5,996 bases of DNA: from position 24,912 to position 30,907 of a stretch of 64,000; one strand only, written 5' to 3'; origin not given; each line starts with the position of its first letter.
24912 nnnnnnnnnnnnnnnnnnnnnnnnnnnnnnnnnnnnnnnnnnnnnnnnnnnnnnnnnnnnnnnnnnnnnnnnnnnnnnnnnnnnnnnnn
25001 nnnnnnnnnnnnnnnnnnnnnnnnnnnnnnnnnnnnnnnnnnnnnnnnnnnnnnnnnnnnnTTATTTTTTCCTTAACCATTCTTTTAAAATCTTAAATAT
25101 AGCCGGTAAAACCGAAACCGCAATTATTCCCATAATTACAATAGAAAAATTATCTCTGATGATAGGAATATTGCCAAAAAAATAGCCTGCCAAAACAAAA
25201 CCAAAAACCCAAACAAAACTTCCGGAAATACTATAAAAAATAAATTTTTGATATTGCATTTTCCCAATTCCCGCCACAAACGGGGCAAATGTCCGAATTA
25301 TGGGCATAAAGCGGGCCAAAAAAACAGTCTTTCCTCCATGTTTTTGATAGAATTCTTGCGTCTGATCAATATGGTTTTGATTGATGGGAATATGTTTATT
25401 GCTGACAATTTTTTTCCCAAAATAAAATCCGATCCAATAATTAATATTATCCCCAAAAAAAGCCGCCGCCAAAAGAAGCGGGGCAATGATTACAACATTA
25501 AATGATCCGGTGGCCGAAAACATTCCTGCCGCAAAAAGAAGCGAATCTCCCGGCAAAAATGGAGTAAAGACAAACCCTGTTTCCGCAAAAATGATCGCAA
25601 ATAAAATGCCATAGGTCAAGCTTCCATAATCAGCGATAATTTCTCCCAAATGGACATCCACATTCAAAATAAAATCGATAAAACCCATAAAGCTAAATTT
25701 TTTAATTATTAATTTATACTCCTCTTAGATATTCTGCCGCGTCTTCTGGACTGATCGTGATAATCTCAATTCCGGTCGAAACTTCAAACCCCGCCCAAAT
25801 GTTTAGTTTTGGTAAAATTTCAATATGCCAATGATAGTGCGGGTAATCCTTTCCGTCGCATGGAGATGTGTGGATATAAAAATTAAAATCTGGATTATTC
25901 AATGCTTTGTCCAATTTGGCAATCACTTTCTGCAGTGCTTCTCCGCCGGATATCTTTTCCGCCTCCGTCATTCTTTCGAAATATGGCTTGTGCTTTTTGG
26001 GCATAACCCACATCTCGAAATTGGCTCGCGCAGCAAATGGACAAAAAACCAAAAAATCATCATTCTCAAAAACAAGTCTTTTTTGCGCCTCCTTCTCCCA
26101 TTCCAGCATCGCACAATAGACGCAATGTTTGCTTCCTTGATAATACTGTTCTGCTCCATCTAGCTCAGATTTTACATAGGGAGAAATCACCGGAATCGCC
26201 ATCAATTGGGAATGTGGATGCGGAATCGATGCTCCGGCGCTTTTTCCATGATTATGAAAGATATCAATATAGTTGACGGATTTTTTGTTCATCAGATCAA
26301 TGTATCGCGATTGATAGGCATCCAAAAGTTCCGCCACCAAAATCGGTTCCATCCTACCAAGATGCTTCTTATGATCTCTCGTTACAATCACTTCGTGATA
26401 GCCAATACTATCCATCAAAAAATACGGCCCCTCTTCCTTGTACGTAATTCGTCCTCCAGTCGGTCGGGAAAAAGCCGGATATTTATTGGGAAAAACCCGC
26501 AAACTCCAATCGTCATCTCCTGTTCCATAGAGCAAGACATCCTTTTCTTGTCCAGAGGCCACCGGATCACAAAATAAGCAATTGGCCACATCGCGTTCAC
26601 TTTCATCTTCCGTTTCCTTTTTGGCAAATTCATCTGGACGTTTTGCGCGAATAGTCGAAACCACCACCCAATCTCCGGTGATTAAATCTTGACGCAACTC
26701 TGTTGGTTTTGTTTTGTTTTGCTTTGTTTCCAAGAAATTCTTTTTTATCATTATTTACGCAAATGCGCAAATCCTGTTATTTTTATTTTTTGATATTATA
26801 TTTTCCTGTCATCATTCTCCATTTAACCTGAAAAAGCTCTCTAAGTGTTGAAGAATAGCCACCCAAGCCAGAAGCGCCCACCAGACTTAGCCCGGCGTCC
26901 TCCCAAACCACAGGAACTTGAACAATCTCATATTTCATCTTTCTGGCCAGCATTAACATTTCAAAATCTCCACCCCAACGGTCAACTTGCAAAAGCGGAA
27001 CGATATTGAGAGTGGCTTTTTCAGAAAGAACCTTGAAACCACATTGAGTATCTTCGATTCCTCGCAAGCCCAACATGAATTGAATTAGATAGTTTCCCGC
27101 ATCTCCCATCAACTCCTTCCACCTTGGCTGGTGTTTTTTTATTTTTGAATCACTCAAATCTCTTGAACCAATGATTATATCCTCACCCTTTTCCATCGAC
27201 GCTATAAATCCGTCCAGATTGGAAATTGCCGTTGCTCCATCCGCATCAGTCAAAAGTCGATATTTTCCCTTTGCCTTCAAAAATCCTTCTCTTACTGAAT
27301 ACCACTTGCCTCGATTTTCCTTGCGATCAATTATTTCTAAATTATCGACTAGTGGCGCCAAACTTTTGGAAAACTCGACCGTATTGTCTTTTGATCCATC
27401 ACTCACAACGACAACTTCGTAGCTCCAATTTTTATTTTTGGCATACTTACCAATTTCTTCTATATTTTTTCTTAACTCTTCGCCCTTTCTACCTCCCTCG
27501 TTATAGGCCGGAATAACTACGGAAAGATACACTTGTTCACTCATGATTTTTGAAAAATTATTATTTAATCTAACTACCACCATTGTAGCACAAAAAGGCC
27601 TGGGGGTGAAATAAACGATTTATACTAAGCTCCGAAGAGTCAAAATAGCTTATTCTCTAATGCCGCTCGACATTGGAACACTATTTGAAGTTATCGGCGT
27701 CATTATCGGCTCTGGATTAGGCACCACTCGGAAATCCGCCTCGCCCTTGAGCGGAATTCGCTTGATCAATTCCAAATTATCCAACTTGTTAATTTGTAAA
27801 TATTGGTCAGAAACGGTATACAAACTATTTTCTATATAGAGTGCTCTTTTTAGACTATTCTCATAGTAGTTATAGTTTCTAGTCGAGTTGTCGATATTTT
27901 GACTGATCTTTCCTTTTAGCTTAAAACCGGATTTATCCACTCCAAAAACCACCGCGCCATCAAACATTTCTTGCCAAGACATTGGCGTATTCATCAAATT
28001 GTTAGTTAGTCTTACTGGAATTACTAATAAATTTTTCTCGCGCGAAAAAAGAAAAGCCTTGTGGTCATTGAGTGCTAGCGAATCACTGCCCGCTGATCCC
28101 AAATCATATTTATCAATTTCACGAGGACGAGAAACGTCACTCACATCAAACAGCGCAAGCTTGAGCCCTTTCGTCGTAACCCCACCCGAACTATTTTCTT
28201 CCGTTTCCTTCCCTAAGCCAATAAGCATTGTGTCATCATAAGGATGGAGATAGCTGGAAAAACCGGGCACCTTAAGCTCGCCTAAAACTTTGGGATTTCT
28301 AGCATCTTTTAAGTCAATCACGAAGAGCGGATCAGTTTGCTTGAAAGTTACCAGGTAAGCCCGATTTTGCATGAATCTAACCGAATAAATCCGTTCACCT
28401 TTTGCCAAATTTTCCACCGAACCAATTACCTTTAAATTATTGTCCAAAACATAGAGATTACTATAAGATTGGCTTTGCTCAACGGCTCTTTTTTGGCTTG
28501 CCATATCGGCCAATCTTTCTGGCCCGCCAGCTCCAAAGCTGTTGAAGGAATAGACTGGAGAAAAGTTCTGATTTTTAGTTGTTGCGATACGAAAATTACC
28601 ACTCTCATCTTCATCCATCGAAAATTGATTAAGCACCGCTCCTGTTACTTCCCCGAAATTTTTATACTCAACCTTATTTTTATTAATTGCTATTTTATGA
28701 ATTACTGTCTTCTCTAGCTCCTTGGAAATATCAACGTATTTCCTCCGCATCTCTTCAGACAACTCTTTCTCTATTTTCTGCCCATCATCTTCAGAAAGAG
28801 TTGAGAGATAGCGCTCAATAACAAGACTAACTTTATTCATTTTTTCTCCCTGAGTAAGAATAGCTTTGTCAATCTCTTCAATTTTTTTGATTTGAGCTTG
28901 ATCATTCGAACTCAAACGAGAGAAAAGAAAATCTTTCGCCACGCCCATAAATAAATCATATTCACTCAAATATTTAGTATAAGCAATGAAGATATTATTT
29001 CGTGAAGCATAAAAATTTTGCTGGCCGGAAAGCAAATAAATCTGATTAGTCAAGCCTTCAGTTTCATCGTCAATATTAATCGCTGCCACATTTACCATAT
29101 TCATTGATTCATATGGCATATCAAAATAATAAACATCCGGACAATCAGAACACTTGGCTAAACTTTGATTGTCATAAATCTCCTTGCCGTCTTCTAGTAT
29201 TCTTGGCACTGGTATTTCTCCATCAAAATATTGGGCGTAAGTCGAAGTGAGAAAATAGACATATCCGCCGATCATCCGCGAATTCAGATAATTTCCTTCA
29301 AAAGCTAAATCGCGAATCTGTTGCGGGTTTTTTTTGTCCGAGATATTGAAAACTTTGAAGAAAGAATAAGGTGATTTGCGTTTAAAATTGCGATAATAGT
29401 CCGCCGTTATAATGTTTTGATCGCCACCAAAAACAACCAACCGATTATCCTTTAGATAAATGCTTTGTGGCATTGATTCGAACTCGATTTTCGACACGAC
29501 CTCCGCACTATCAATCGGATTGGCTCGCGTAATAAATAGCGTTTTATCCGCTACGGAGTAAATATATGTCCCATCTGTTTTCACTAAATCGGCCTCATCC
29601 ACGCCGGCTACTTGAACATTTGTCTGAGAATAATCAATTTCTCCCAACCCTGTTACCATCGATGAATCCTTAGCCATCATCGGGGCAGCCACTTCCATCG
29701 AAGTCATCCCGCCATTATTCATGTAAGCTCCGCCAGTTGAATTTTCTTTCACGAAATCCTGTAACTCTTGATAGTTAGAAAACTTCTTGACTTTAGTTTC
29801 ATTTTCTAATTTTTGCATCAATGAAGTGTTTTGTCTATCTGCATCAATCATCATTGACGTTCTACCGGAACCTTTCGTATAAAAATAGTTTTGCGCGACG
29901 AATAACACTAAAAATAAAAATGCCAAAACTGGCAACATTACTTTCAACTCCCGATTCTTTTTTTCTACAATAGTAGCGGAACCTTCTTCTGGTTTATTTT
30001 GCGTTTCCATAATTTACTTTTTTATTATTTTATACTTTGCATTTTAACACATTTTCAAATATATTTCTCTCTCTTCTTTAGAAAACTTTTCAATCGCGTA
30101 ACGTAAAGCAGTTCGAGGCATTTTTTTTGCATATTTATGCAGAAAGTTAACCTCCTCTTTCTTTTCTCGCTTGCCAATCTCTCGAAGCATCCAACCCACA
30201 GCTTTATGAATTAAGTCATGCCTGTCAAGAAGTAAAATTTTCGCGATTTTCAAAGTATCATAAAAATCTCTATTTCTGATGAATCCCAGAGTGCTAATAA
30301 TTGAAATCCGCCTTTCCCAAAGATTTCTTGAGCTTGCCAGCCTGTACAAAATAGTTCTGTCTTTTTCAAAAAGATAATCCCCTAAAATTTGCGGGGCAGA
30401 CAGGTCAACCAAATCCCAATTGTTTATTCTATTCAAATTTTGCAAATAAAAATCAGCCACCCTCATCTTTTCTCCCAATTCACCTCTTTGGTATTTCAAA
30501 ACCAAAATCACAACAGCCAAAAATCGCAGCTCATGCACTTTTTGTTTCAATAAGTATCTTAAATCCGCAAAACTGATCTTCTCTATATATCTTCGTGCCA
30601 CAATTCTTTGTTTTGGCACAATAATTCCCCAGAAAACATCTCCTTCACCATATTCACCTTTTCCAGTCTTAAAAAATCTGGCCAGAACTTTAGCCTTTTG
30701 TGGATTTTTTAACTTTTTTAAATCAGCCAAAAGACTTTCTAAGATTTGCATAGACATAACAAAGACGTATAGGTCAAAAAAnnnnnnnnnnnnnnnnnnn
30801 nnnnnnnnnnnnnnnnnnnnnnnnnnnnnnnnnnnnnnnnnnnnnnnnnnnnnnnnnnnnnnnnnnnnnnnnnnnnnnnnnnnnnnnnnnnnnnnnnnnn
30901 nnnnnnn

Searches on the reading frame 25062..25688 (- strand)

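Call 15: search_protein_families(library=pfam, proteins=[window:25062-25688:-], max_evalue=0.001)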
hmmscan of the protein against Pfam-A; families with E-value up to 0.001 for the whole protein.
window:25062-25688:- (208 aa): 1 family
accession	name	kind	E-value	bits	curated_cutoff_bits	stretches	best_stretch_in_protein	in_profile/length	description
PF09335.16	VTT_dom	-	2.6e-22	80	33.9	1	45-169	1-122/123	VTT domain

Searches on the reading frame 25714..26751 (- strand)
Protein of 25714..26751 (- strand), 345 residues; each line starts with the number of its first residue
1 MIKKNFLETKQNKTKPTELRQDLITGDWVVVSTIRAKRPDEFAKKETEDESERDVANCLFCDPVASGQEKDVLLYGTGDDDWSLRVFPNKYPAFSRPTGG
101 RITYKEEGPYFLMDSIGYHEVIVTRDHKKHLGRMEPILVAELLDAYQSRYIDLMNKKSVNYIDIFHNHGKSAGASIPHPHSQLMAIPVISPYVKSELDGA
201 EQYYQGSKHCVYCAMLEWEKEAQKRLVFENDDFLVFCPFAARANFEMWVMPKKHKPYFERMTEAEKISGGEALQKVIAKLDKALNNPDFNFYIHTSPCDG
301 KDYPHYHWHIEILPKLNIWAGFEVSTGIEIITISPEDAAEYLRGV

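Call 15: search_protein_families(library=pfam, proteins=[window:25714-26751:-], max_evalue=0.001)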
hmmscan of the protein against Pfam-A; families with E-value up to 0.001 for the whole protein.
window:25714-26751:- (345 aa): 6 families
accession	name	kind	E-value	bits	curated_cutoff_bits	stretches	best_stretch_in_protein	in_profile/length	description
PF01087.27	GalP_UDP_transf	-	4.7e-15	56.9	22.1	1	15-185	10-179/184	Galactose-1-phosphate uridyl transferase, N-terminal domain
PF16268.10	DUF4921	-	3e-11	43.4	28.5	1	155-338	217-389/425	Domain of unknown function (DUF4921)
PF01230.28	HIT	-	1e-10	42.6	21.5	1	220-310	2-92/98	HIT domain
PF02744.22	GalP_UDP_tr_C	-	1.2e-07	32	29.2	1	199-318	4-127/165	Galactose-1-phosphate uridyl transferase, C-terminal domain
PF11969.13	DcpS_C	-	2.1e-05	25.4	24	1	210-310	2-99/114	Scavenger mRNA decapping enzyme C-term binding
PF16285.10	DUF4931_N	-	0.00045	20.8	24.1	0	128-186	63-121/124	Domain of unknown function (DUF4931) N-terminal domain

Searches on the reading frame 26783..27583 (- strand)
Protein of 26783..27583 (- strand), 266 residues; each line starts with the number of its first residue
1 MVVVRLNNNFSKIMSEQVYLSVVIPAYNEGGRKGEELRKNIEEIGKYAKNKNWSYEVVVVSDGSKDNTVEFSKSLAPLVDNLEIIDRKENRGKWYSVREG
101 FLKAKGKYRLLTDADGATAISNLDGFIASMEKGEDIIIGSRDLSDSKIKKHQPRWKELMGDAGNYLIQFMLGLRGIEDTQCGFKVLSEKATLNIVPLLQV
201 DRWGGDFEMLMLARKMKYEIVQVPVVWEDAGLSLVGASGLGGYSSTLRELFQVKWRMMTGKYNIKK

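Call 60: search_protein_families(library=pfam, proteins=[window:26783-27583:-], max_evalue=0.001)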
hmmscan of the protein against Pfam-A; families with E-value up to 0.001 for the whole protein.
window:26783-27583:- (266 aa): 2 families
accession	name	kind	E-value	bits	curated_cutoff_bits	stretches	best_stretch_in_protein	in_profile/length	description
PF00535.33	Glycos_transf_2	-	1.5e-22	80.8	23.3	1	21-157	1-131/168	Glycosyl transferase family 2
PF13641.12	Glyco_tranf_2_3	-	0.00061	20.3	27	0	20-115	3-96/230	Glycosyltransferase like family 2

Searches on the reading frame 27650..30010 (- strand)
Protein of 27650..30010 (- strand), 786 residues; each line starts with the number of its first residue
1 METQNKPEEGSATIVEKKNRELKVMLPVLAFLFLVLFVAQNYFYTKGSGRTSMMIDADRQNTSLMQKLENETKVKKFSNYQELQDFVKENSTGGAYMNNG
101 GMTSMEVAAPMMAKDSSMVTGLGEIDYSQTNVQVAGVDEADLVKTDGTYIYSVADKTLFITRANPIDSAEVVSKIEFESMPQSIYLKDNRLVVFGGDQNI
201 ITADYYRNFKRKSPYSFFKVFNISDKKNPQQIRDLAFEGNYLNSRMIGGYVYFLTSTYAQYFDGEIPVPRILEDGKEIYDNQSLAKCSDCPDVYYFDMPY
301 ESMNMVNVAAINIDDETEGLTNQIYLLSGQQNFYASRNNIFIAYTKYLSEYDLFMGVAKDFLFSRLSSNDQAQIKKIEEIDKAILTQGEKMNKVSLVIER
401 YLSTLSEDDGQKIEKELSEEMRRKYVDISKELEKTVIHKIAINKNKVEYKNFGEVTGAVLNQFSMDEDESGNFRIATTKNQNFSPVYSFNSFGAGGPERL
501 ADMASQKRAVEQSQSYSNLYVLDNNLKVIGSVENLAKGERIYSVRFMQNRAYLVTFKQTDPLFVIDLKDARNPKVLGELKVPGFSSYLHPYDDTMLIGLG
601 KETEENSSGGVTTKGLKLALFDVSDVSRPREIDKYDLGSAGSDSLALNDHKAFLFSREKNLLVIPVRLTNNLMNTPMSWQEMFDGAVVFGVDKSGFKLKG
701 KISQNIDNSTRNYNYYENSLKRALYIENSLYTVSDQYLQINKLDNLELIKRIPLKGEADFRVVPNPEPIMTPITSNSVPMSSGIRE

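Call 60: search_protein_families(library=pfam, proteins=[window:27650-30010:-], max_evalue=0.001)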
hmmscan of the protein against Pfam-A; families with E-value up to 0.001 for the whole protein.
window:27650-30010:- (786 aa): 1 family
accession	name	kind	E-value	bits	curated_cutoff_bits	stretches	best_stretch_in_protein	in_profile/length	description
PF09826.15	Beta_propel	-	7.6e-152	507.1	22.4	1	127-745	1-494/495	Beta propeller domain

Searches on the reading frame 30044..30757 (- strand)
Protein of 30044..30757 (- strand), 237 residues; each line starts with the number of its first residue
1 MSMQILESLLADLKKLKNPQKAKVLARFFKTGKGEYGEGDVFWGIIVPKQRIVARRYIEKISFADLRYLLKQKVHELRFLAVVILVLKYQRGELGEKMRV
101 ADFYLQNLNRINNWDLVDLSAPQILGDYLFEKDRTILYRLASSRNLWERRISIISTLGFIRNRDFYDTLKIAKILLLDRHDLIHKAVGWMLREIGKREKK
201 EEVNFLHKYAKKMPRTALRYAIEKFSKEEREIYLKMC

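Call 60: search_protein_families(library=pfam, proteins=[window:30044-30757:-], max_evalue=0.001)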
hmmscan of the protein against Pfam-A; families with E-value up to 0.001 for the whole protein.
window:30044-30757:- (237 aa): 1 family
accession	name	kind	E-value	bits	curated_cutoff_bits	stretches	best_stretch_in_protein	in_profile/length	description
PF08713.17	DNA_alkylation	-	1.3e-59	201.9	21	1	10-225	2-213/213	DNA alkylation repair enzyme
